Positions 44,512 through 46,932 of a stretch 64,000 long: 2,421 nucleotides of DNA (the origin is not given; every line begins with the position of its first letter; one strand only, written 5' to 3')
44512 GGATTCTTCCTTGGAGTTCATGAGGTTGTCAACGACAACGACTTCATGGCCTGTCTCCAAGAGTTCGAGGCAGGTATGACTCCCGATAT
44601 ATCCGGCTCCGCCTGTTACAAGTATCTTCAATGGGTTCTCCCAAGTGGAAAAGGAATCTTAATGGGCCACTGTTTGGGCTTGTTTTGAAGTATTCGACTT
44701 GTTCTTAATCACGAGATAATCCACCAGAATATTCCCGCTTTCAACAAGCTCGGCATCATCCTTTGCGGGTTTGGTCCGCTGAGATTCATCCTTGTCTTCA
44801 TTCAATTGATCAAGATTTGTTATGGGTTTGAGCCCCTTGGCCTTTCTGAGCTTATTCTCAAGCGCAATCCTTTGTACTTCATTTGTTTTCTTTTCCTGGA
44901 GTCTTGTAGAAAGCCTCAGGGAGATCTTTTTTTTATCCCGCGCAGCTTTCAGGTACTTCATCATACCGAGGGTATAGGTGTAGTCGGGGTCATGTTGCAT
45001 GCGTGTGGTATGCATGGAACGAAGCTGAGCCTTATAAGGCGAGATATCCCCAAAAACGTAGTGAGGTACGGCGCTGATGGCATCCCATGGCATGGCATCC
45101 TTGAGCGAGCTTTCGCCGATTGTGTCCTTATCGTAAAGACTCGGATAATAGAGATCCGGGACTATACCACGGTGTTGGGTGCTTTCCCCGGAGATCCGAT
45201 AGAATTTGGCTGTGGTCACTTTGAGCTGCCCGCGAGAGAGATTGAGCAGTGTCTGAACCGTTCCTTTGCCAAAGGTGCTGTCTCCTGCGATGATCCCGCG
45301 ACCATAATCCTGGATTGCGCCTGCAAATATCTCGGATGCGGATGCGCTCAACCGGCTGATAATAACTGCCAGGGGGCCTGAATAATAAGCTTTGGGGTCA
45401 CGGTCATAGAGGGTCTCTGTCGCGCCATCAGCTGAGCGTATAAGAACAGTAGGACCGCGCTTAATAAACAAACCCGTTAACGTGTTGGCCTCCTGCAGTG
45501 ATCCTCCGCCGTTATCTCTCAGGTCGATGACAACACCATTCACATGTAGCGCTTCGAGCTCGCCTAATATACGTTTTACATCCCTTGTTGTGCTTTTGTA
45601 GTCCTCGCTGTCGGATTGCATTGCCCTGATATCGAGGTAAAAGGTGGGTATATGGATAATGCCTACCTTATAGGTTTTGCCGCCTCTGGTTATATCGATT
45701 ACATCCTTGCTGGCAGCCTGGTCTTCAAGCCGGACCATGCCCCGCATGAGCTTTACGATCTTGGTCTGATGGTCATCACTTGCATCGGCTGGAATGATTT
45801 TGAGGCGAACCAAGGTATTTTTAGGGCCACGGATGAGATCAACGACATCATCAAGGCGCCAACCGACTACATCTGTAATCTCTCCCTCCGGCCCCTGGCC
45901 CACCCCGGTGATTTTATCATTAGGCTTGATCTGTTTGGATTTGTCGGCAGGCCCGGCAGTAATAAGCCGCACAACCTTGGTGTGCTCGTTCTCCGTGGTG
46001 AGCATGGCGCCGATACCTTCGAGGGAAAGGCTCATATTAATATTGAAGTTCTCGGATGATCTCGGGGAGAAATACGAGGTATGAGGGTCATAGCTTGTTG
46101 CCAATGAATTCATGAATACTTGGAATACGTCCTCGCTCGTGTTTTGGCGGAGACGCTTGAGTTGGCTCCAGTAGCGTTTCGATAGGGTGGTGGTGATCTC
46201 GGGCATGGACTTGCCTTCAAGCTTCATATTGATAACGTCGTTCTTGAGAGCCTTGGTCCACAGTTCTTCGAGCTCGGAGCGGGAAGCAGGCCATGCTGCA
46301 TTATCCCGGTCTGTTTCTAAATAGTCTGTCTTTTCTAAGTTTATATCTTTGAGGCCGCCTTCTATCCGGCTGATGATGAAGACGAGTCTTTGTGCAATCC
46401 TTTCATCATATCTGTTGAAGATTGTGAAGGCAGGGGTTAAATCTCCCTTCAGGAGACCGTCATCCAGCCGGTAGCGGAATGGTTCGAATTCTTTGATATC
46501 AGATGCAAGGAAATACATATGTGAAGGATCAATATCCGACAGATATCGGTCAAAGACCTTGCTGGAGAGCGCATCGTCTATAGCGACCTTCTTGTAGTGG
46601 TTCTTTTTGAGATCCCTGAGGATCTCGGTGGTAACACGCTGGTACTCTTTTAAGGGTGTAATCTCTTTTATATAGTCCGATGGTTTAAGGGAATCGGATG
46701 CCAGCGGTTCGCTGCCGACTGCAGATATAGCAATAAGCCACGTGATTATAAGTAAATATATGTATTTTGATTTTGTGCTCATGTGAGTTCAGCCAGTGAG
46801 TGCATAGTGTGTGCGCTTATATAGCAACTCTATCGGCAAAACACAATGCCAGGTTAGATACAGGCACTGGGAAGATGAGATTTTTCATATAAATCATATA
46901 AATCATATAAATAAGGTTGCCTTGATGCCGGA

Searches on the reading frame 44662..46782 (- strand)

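Call 80: search_protein_families(library=pfam, proteins=[window:44662-46782:-], max_evalue=0.00001)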
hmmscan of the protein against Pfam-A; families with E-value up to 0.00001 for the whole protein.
window:44662-46782:- (707 aa): 4 families
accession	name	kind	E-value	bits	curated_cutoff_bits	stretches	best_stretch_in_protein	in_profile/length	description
PF17804.6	TSP_NTD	-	3.1e-67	226.9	26.4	1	55-241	2-188/188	Tail specific protease N-terminal domain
PF03572.23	Peptidase_S41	-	3.4e-44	150.8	24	1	372-544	1-163/165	Peptidase family S41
PF11818.13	DUF3340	-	3.4e-33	115.4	28.6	1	550-690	1-154/155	C-terminal domain of tail specific protease (DUF3340)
PF00595.29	PDZ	-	1.5e-07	32.1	23.2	1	249-329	5-80/81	PDZ domain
